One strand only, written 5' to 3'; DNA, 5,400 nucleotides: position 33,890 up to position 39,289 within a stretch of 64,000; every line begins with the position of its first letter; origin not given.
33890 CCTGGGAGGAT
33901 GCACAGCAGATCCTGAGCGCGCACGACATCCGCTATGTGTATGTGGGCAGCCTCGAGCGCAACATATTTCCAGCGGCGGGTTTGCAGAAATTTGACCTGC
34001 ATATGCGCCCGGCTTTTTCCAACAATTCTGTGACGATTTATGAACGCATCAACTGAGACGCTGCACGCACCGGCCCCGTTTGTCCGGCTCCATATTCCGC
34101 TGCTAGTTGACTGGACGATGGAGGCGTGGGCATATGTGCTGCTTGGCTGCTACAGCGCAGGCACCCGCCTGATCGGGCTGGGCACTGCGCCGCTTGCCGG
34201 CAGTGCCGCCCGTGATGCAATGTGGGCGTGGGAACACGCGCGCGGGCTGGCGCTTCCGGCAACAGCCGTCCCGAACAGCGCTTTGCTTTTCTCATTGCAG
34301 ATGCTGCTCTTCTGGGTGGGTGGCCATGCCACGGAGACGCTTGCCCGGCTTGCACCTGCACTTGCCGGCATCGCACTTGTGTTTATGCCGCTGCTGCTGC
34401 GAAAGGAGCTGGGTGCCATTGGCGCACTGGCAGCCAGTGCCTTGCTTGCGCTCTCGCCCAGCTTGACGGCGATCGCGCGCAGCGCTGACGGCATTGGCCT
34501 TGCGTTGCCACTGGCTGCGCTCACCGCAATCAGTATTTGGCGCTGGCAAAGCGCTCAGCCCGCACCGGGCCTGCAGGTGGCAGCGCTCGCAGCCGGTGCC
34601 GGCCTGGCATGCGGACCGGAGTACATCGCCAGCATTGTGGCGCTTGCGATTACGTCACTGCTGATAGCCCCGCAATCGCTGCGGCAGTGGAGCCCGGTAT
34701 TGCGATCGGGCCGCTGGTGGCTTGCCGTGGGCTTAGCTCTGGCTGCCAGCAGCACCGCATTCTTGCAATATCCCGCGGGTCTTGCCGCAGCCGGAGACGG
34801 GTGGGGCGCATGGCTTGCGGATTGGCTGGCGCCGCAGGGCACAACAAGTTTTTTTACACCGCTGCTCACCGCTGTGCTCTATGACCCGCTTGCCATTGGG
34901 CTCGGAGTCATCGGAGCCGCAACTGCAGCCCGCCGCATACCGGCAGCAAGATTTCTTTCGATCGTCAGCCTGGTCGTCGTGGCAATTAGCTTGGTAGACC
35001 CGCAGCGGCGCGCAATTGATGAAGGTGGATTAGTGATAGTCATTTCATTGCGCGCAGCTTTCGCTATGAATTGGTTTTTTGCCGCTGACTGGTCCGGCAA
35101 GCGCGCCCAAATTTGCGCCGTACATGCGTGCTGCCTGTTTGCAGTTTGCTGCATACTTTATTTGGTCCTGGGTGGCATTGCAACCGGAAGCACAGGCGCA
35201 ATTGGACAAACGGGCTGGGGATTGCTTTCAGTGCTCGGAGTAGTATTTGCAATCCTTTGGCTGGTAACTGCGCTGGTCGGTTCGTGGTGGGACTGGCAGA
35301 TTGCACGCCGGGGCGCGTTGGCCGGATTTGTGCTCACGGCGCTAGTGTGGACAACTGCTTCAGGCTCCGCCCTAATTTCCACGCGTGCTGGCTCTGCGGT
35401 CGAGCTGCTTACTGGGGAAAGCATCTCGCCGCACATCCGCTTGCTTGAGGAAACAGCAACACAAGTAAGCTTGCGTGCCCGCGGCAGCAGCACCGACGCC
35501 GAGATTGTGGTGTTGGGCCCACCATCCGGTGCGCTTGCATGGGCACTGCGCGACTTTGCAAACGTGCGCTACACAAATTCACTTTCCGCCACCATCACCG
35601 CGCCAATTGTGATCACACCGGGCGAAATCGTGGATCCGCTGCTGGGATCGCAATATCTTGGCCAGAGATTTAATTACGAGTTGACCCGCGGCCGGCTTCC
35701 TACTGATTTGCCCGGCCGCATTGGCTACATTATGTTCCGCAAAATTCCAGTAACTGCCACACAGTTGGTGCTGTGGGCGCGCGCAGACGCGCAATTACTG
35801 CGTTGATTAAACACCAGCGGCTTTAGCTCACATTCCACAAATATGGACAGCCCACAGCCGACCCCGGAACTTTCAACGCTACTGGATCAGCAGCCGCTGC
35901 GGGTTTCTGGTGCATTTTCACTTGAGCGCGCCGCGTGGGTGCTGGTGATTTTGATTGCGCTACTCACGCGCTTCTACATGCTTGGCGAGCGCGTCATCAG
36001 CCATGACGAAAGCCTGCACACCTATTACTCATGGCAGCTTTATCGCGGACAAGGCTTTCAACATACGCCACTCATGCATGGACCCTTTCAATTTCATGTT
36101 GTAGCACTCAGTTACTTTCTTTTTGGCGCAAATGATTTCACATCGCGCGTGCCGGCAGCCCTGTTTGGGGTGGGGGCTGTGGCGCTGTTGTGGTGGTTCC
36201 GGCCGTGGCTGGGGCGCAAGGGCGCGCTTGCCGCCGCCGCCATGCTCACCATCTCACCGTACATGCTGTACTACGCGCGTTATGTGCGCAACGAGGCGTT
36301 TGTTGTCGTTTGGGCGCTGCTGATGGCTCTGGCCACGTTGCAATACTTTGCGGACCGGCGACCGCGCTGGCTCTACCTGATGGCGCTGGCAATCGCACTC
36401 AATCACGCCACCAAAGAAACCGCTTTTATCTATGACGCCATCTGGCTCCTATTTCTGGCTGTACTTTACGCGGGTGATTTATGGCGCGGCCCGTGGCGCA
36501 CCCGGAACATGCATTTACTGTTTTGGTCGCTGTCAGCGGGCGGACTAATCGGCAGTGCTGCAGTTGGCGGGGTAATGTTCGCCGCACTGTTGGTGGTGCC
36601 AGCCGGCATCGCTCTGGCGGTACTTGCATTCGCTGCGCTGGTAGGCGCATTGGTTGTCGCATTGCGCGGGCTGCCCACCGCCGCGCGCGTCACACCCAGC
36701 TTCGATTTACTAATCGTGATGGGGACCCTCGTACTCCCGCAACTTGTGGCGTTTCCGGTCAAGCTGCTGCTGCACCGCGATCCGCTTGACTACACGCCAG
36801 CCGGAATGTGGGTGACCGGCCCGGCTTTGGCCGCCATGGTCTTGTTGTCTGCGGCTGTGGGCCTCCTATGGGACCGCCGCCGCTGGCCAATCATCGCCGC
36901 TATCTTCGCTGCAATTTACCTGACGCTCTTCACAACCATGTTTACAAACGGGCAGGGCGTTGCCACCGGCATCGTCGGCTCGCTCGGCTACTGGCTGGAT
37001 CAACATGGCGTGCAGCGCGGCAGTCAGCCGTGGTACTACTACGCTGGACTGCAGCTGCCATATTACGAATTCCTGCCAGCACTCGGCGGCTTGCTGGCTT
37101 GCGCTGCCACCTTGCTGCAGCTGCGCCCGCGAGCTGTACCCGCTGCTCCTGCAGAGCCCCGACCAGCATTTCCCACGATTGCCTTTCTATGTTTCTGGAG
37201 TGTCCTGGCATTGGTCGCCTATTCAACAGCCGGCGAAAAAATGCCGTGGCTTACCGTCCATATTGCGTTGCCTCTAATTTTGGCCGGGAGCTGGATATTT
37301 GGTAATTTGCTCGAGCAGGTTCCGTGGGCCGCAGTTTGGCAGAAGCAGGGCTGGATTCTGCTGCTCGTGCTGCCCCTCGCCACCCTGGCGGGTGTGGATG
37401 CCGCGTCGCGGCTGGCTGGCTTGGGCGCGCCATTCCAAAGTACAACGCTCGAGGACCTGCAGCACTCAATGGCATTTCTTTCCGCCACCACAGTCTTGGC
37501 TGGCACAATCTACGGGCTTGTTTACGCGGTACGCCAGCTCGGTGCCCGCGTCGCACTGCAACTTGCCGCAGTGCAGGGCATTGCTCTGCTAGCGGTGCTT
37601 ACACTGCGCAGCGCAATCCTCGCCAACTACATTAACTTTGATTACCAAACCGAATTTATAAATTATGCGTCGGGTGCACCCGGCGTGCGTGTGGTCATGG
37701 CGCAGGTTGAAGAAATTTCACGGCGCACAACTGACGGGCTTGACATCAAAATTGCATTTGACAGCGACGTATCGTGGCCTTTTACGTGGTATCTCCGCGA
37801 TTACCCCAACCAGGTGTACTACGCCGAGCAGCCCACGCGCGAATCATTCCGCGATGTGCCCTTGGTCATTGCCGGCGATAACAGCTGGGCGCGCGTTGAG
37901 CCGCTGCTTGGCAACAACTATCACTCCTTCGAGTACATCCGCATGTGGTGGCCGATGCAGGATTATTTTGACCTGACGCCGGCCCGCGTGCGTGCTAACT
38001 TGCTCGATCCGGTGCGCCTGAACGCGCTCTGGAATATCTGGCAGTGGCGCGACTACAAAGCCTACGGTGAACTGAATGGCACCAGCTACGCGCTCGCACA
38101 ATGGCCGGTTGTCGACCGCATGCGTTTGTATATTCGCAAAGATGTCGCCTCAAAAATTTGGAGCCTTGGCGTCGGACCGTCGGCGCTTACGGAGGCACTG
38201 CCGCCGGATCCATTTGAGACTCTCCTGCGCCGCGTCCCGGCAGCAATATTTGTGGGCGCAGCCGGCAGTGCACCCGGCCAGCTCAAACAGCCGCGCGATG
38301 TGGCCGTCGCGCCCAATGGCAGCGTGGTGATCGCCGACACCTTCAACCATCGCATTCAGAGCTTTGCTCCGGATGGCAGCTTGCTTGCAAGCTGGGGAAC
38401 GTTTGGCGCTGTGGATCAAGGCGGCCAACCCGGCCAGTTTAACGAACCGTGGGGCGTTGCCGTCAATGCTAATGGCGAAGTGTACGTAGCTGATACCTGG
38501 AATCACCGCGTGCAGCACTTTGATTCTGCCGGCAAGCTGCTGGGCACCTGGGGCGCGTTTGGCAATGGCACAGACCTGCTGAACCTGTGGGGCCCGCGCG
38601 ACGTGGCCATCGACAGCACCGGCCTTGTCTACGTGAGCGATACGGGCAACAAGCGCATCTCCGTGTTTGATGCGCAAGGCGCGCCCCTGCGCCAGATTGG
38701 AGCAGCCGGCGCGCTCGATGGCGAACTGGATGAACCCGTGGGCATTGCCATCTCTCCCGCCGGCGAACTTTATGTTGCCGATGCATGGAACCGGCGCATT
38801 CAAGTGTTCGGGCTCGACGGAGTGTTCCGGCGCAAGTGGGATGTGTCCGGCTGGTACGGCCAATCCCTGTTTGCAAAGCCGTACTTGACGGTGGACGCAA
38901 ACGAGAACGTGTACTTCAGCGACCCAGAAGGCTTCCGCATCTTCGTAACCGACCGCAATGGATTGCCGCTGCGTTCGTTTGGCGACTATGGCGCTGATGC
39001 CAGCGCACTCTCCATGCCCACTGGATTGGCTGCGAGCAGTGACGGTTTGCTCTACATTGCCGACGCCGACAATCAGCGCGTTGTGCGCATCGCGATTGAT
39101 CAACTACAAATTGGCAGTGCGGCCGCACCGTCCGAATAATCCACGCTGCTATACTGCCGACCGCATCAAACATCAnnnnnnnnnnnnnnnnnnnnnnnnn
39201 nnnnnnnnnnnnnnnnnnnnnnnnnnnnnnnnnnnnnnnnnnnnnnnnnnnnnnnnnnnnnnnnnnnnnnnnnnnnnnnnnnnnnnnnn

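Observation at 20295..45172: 25-kb co-directional array with seven GT-C-like polytopic membrane proteins of unknown function behind a cytoplasmic sugar/lipid module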

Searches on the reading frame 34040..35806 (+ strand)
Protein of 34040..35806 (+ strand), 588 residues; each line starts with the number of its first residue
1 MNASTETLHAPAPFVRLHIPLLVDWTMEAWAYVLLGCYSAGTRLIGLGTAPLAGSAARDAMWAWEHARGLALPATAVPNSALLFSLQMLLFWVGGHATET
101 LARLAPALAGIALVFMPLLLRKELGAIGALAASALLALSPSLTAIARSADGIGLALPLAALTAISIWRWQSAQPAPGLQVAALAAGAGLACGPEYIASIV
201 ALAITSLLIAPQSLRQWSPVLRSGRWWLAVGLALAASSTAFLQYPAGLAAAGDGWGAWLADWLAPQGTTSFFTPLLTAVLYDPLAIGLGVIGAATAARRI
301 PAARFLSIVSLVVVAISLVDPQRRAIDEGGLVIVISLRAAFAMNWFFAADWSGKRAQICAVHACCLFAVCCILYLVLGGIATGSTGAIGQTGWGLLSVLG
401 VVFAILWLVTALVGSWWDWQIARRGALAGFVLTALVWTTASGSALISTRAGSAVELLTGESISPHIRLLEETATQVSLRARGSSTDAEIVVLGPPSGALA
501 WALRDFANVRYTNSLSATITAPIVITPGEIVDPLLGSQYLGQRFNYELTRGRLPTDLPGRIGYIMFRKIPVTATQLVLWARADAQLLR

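Call 3: search_protein_families(library=pfam, proteins=[window:34040-35806:+], max_evalue=0.01)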
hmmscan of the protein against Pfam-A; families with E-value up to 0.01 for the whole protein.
window:34040-35806:+ (588 aa): 0 families

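Call 4: search_protein_families(library=ncbifam, proteins=[window:34040-35806:+], max_evalue=0.01)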
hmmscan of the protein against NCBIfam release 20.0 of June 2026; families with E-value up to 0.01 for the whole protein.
window:34040-35806:+ (588 aa): 1 family
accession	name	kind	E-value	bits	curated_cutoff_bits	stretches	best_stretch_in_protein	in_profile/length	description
TIGR03663.1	TIGR03663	subfamily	4.4e-08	32.6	126.25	1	80-164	52-137/435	flippase activity-associated protein Agl23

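Call 38: search_solved_structures(query=A2, max_evalue=10, show_alignments=2)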
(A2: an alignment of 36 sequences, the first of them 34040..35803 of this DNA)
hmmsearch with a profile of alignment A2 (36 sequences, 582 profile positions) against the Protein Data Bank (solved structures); distinct sequences matched with E-value up to 10: 9.
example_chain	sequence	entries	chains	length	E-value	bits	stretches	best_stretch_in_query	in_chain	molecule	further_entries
3mk7_C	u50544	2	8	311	0.0007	21.1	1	179-259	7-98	Cytochrome c oxidase, cbb3-type, subunit P | Cbb3-type cytochrome c oxidase subunit CcoP1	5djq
6e9v_Q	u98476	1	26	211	0.0041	18.6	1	331-434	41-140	DHF79 filament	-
9qqs_A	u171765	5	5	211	0.031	15.7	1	321-420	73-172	Modulator of smoothened protein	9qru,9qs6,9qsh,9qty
8snh_G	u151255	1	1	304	0.056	14.8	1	180-259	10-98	Cbb3-type cytochrome c oxidase subunit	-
2f93_B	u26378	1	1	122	0.67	11.3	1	345-420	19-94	Sensory rhodopsin II transducer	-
4gyc_B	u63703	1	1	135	0.72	11.2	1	345-420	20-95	Sensory rhodopsin II transducer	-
5jjj_B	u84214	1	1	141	0.85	10.9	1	345-420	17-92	Sensory rhodopsin II transducer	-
2f95_B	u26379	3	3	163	1.3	10.3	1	345-419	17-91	Sensory rhodopsin II transducer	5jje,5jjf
8iuf_N2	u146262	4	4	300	4.5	8.5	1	254-374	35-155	ND2a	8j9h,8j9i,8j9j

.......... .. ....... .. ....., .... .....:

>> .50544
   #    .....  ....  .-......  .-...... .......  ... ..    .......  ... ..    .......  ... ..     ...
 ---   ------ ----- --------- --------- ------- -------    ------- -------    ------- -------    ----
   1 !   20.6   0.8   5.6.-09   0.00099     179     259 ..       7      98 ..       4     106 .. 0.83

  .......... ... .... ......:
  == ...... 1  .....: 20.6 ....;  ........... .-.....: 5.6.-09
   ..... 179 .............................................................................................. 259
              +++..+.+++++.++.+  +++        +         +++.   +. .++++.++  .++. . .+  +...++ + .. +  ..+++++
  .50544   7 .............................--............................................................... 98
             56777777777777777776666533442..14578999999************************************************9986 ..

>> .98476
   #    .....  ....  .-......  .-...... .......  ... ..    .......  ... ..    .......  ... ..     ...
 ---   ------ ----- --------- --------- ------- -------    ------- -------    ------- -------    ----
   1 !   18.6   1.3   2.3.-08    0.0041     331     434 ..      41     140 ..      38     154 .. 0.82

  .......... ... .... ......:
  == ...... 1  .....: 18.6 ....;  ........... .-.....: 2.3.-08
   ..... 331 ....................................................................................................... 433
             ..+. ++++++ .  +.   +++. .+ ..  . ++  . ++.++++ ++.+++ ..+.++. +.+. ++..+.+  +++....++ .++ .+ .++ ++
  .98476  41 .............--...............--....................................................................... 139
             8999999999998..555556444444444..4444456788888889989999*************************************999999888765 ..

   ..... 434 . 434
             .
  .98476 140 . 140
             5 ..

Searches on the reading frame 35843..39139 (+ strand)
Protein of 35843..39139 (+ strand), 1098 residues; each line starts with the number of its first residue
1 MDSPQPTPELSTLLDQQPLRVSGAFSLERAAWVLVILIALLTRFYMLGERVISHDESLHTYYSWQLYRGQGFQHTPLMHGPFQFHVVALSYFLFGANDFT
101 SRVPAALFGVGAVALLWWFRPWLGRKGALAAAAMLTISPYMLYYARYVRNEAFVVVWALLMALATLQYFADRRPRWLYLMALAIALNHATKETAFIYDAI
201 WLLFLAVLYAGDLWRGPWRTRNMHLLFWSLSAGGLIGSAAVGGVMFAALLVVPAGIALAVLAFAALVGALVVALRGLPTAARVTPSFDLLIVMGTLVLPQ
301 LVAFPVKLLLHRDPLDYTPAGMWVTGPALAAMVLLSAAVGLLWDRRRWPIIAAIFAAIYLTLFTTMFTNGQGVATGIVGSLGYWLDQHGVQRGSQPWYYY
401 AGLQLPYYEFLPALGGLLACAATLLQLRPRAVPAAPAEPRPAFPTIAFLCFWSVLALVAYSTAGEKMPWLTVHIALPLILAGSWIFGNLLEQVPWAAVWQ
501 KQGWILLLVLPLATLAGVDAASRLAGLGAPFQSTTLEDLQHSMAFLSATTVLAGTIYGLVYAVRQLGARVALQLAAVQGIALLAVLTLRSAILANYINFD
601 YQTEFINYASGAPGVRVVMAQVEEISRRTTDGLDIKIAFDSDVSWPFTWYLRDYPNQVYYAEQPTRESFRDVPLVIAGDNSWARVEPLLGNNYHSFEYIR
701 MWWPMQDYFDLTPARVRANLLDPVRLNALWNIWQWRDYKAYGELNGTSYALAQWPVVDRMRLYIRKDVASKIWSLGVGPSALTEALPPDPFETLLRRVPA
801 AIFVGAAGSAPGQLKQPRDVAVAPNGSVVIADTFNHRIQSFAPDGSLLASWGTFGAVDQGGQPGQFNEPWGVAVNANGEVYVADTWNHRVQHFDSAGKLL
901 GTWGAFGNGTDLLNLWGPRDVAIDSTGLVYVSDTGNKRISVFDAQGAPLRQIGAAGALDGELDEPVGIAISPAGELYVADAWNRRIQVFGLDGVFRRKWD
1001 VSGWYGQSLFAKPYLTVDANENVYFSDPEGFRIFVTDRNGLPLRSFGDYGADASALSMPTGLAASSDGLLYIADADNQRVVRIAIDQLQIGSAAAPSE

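Call 3: search_protein_families(library=pfam, proteins=[window:35843-39139:+], max_evalue=0.01)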
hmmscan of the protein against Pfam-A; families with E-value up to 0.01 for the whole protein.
window:35843-39139:+ (1098 aa): 8 families
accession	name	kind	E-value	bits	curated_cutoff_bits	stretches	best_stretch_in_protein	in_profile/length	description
PF01436.27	NHL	-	2e-46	154.2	20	5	866-893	1-28/28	NHL repeat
PF13231.12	PMT_2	-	3.2e-12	47.4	26.1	1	79-208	2-132/160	Dolichyl-phosphate-mannose-protein mannosyltransferase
PF25021.1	TEN_NHL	-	4.4e-12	46.1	27.1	0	1052-1081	325-354/357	Teneurin NHL domain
PF08450.18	SGL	-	2.8e-10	40.7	26.3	1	823-903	142-220/246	SMP-30/Gluconolactonase/LRE-like region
PF13449.12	Phytase-like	-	6.5e-05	23.4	27.6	0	869-903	70-104/284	Esterase-like activity of phytase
PF17170.10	DUF5128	-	0.00052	19.7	22.9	1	927-998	54-127/321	6-bladed beta-propeller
PF24684.1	Vgb_lyase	-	0.0018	17.6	50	0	962-1086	12-126/290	Virginiamycin B lyase family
PF00058.23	Ldl_recept_b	-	0.0062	17.4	21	0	625-646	14-35/42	Low-density lipoprotein receptor repeat class B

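Call 4: search_protein_families(library=ncbifam, proteins=[window:35843-39139:+], max_evalue=0.01)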
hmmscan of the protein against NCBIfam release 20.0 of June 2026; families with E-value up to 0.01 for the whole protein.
window:35843-39139:+ (1098 aa): 3 families
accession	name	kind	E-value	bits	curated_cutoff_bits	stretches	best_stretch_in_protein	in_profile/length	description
TIGR03663.1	TIGR03663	subfamily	2.3e-70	237.8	126.25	2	31-209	3-183/435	flippase activity-associated protein Agl23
NF035926.1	scyF_NHL_VPEP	equivalog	4.4e-48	164.3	350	3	804-905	188-285/376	scytonemin biosynthesis PEP-CTERM protein ScyF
NF033206.1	ScyE_fam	subfamily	2.1e-10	40.6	80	0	814-898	7-104/333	ScyD/ScyE family protein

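Call 62: search_solved_structures(query=A3, max_evalue=0.01)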
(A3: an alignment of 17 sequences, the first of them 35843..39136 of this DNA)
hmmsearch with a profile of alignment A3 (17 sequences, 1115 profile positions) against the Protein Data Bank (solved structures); distinct sequences matched with E-value up to 0.01: 72 (the best 60 are shown).
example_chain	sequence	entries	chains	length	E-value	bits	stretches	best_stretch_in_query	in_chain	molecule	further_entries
9jur_A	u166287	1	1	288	4.7e-113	382.3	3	828-1015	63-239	E3 ubiquitin-protein ligase TRIM71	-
7qrw_A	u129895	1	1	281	6e-90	305.8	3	829-1025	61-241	Isoform 4 of Tripartite motif-containing protein 3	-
6d69_A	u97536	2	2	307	1.7e-72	248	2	821-1024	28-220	NHL Repeat Region of D. melanogaster Thin | Thin, isoform D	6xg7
7qrx_A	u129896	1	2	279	8.7e-70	239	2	829-984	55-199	E3 ubiquitin-protein ligase TRIM71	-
8j72_A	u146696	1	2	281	2.4e-69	237.6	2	829-990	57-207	E3 ubiquitin-protein ligase TRIM71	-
6fpt_A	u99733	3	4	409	2.5e-68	234.2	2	828-984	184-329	E3 ubiquitin-protein ligase TRIM71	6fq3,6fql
7qrv_A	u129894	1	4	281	2.7e-53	184.4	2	828-971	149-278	Tripartite motif-containing protein 2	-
7b96_A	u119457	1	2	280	2.9e-53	184.3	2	828-971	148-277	Isoform 2 of Tripartite motif-containing protein 2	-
7b2r_A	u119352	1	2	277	6.4e-53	183.2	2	828-970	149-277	Tripartite motif-containing protein 2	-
6rej_A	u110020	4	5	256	2.1e-52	181.5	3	838-1018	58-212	Pizza6-SH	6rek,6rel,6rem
6ren_A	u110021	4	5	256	6.1e-52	179.9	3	838-1019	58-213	3fPizza6-SH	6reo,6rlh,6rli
7zqg_A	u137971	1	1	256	1.4e-46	162.2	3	838-1019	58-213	Pizza6-KSH-TSH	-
7zq2_A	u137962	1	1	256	5.8e-46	160.1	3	838-1017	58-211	Pizza6-RSH-TSH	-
5ex7_A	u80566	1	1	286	7.3e-45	156.5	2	819-981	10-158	Brain tumor protein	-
4zlr_A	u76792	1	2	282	3.2e-44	154.3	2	821-981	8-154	Brain tumor protein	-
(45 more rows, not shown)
